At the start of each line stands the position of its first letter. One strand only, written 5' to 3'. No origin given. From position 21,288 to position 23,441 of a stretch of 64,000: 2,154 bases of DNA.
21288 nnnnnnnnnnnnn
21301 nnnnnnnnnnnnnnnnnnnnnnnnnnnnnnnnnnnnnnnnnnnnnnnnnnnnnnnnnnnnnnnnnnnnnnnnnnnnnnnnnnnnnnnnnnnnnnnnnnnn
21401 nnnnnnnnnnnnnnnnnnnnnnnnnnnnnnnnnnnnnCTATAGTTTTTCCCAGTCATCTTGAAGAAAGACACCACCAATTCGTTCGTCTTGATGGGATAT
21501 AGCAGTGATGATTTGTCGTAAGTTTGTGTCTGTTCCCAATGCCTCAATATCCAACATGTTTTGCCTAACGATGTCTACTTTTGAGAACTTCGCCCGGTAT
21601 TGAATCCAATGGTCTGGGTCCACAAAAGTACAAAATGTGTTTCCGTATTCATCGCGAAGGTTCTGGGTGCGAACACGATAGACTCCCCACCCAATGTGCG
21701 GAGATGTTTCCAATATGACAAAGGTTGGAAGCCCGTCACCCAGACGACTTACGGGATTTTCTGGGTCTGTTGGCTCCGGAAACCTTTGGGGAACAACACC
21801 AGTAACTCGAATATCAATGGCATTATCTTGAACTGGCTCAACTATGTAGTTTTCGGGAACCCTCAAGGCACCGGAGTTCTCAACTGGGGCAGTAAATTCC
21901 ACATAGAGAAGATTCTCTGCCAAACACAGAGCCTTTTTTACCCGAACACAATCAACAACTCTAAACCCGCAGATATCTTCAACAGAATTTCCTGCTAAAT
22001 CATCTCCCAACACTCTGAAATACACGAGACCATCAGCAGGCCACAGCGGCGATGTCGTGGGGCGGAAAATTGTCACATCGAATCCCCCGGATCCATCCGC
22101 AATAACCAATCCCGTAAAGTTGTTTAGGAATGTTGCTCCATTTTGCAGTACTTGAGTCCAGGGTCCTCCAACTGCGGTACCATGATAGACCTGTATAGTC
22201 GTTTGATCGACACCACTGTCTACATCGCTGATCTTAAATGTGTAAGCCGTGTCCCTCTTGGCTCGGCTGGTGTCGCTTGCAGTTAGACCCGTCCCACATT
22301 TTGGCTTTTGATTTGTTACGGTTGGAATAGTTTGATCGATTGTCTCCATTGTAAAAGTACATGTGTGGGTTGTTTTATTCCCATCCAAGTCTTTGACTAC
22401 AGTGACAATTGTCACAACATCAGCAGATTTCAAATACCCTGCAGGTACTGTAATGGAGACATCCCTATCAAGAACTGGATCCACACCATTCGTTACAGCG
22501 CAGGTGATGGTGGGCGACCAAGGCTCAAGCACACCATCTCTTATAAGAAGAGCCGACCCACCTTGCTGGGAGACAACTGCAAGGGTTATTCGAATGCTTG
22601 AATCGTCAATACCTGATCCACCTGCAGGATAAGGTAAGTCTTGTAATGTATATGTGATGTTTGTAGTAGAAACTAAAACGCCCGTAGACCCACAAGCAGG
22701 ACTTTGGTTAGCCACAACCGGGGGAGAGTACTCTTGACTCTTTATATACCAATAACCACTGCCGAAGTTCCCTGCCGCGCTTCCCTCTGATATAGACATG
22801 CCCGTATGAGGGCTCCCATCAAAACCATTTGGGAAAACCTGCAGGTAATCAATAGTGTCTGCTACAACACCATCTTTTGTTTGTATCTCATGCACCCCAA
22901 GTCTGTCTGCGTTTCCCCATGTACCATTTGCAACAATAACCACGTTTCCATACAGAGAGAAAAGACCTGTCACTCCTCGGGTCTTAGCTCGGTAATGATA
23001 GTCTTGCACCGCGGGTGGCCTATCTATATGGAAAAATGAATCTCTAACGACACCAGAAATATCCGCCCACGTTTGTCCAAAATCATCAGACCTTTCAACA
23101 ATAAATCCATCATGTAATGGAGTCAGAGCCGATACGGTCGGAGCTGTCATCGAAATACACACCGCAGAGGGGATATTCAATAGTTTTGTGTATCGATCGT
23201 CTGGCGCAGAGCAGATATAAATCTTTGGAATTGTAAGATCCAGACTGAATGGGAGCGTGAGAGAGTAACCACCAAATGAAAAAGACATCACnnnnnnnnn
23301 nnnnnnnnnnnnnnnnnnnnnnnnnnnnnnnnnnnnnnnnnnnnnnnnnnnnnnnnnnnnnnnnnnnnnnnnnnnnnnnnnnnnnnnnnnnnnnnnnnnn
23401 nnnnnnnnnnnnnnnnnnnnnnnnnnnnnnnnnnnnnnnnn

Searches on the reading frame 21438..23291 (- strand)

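Call 31: search_protein_families(library=pfam, proteins=[window:21438-23291:-], max_evalue=0.01)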
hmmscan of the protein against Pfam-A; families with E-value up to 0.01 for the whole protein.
window:21438-23291:- (617 aa): 1 family
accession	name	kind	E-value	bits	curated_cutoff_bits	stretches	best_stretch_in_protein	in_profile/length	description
PF06727.17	DUF1207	-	0.0078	15.7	22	0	273-332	9-68/342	Protein of unknown function (DUF1207)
